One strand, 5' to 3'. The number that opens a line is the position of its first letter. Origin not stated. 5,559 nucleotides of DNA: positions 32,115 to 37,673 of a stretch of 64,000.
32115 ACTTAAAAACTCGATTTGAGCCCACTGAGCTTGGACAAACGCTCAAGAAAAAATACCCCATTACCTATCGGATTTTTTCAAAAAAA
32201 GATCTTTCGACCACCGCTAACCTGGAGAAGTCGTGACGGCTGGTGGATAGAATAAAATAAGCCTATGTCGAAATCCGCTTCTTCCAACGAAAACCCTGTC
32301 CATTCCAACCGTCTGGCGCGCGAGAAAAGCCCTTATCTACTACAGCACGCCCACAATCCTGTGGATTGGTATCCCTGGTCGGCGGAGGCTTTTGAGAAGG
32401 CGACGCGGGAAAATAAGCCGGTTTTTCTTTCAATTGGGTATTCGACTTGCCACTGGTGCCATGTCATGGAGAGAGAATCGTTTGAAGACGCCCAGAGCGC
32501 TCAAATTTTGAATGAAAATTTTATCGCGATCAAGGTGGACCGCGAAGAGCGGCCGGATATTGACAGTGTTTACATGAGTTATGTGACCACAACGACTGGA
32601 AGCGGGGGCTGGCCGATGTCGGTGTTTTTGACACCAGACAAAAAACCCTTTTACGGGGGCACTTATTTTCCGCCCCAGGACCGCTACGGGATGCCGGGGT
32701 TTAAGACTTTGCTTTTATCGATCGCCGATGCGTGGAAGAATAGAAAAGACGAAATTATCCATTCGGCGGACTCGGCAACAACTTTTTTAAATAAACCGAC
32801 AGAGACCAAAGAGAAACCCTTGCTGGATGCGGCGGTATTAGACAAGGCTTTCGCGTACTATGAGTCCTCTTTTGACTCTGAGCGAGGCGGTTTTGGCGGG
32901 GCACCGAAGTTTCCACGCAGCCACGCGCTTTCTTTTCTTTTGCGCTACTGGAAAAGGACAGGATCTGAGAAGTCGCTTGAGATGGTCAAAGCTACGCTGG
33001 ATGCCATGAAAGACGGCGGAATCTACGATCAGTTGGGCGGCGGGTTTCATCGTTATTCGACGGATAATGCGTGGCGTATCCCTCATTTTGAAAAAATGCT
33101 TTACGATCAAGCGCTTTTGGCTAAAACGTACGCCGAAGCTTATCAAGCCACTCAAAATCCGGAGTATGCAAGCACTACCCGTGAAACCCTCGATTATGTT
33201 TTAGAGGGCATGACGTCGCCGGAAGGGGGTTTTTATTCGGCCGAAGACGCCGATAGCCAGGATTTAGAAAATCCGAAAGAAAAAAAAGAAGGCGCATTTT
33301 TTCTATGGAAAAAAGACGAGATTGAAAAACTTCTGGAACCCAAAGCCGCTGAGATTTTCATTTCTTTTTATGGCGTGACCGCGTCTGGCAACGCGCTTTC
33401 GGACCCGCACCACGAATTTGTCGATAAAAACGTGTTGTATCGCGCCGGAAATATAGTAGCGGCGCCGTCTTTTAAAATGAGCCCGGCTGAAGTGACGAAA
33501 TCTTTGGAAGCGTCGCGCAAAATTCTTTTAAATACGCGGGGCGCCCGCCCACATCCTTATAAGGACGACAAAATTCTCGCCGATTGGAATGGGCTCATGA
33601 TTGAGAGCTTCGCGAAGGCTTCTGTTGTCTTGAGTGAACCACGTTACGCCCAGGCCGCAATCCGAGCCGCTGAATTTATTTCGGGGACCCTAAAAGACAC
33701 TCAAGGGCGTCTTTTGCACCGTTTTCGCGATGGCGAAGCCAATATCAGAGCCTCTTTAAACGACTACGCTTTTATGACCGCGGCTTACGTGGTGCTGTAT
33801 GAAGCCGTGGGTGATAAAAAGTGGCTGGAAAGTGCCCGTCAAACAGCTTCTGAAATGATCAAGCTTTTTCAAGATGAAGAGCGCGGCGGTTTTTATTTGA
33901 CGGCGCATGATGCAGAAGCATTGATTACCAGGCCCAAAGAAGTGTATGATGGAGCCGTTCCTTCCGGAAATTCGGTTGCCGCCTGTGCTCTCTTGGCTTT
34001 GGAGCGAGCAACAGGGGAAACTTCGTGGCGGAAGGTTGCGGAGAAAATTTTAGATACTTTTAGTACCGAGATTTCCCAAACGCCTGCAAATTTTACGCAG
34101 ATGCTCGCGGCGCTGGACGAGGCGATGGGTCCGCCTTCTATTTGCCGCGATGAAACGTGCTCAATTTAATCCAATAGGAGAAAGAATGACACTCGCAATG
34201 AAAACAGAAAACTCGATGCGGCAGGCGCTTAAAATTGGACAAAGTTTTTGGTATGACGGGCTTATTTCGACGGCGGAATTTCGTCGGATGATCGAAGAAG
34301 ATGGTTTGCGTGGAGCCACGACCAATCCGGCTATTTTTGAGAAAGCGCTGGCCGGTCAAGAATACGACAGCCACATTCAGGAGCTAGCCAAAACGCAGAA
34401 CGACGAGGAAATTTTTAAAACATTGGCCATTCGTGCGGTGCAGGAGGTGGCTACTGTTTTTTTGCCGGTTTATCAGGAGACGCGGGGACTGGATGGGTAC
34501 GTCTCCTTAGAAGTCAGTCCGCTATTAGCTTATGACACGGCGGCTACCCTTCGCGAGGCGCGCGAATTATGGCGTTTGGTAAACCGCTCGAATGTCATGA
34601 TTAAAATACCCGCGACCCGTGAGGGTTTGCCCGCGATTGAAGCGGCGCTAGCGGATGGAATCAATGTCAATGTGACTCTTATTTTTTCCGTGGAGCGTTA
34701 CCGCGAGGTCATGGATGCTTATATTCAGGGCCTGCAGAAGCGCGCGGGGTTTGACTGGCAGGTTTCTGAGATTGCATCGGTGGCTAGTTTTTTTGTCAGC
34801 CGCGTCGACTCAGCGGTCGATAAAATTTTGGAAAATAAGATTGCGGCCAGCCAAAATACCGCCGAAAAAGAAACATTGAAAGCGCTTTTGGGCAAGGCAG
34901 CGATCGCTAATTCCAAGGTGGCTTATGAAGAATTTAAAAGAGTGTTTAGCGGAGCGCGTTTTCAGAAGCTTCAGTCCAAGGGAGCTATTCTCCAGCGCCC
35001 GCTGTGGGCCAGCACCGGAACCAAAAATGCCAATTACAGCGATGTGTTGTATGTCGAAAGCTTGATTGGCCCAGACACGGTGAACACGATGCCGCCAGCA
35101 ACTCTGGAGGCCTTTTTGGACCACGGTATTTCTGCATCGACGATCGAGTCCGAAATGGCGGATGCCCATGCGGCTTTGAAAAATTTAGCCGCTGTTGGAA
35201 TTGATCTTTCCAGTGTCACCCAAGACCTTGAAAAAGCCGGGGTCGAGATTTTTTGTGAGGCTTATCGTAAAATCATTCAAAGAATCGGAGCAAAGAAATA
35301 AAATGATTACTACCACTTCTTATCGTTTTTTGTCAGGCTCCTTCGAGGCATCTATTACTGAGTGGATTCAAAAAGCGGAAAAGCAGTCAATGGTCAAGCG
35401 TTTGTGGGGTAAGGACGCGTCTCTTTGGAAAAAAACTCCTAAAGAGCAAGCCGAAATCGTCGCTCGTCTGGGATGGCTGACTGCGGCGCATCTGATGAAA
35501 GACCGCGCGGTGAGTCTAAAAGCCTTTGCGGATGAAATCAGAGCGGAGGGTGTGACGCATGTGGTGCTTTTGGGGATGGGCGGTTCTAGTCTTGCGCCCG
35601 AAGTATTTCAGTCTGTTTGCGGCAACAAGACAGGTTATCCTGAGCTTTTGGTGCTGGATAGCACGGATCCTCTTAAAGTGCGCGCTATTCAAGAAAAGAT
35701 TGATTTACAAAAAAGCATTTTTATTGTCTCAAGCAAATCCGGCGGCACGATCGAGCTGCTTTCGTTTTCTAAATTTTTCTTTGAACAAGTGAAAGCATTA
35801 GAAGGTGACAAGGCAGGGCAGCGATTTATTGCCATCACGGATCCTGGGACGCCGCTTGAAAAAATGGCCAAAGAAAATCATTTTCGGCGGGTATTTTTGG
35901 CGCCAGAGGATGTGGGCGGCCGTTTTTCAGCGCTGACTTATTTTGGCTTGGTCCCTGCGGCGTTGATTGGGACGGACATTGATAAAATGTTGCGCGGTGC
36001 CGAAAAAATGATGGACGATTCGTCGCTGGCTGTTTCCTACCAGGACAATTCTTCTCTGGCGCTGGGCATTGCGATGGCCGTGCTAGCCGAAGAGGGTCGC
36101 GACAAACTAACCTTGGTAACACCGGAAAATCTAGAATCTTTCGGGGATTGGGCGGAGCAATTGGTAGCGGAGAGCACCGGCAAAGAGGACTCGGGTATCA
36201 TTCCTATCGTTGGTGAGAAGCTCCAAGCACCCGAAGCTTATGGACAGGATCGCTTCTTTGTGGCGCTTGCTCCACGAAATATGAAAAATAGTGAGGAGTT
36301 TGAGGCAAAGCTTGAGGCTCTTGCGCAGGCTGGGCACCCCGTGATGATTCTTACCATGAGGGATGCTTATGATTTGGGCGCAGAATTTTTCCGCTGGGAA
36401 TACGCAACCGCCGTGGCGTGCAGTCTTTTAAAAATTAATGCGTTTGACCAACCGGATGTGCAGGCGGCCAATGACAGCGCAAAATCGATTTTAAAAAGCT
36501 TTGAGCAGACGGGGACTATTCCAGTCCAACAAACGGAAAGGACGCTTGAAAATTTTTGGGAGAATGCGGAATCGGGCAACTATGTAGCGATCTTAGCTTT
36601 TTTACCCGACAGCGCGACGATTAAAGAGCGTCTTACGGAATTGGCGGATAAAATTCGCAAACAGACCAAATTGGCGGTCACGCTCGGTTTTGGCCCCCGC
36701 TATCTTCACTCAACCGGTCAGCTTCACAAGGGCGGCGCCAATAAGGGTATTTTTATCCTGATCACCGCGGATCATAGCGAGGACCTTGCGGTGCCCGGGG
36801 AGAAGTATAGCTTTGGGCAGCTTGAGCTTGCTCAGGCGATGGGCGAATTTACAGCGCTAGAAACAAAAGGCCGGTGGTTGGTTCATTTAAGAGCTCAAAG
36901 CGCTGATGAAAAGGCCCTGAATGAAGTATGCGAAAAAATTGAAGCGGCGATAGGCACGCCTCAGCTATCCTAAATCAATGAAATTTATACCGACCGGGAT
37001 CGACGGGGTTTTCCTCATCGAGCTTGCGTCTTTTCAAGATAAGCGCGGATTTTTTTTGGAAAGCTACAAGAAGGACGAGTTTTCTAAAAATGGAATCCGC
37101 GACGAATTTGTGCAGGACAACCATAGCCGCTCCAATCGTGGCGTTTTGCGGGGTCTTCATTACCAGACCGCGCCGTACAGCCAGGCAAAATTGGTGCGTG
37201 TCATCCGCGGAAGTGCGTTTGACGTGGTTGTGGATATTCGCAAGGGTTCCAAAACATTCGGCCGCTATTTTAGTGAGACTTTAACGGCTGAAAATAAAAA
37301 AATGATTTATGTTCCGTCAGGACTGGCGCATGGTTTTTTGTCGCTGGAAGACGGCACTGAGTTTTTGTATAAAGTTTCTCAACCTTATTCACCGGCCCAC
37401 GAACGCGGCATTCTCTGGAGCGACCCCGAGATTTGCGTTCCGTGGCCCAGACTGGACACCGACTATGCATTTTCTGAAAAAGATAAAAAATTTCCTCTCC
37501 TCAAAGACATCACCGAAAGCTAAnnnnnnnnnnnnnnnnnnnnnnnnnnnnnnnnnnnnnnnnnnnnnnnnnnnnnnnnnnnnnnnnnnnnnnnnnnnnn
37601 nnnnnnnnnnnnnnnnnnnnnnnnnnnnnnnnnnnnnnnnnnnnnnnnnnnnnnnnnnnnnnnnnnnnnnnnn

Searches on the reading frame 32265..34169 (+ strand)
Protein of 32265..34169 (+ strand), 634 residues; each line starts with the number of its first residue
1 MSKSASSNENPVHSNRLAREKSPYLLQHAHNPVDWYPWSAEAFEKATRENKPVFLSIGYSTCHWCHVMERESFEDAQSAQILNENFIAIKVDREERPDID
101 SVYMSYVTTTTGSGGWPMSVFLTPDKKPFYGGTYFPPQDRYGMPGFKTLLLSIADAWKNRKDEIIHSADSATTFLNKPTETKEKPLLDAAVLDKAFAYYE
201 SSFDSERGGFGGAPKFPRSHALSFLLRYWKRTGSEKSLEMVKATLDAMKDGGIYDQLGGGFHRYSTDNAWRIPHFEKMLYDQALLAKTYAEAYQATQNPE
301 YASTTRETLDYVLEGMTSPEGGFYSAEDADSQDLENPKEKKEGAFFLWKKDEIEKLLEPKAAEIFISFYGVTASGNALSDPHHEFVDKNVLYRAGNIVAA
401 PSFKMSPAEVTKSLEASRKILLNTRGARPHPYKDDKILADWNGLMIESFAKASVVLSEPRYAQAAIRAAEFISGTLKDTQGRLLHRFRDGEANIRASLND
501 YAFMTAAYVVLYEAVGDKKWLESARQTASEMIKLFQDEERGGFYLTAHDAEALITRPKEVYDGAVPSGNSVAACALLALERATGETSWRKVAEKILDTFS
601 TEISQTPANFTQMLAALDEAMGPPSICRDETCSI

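Call 63: search_protein_families(library=pfam, proteins=[window:32265-34169:+], max_evalue=0.00001)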
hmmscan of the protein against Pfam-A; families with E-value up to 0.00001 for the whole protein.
window:32265-34169:+ (634 aa): 5 families
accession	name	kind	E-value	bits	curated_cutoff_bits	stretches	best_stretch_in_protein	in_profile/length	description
PF03190.21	Thioredox_DsbH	-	4e-80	267.9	27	1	15-175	2-162/163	Protein of unknown function, DUF255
PF13899.12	Thioredoxin_7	-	3.2e-12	46.8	27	1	34-124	1-83/83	Thioredoxin-like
PF07221.17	GlcNAc_2-epim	-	1.8e-09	37.8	23.4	0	448-605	29-178/347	N-acylglucosamine 2-epimerase (GlcNAc 2-epimerase)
PF07470.19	Glyco_hydro_88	-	8.5e-09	35.3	26.6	0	222-329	35-124/352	Glycosyl Hydrolase Family 88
PF03663.20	Glyco_hydro_76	-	1.7e-06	28.3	25.9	0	501-597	94-184/366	Glycosyl hydrolase family 76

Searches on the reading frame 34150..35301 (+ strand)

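Call 63: search_protein_families(library=pfam, proteins=[window:34150-35301:+], max_evalue=0.00001)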
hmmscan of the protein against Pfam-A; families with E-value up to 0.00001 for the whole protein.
window:34150-35301:+ (383 aa): 1 family
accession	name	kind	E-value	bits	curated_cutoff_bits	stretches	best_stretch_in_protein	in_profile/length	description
PF00923.25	TAL_FSA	-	1.3e-80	271.2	27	1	34-378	2-284/285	Transaldolase/Fructose-6-phosphate aldolase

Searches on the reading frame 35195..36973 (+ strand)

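Call 63: search_protein_families(library=pfam, proteins=[window:35195-36973:+], max_evalue=0.00001)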
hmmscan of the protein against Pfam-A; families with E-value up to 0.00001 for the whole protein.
window:35195-36973:+ (592 aa): 1 family
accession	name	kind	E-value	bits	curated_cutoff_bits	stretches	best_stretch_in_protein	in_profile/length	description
PF00342.24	PGI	-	1.1e-18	67.6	22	1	118-331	94-309/486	Phosphoglucose isomerase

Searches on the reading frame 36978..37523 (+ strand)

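Call 63: search_protein_families(library=pfam, proteins=[window:36978-37523:+], max_evalue=0.00001)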
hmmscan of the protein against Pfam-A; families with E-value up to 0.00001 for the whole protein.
window:36978-37523:+ (181 aa): 1 family
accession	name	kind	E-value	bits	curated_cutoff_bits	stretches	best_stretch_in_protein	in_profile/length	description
PF00908.23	dTDP_sugar_isom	-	3.3e-70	235.6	27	1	6-177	2-168/168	dTDP-4-dehydrorhamnose 3,5-epimerase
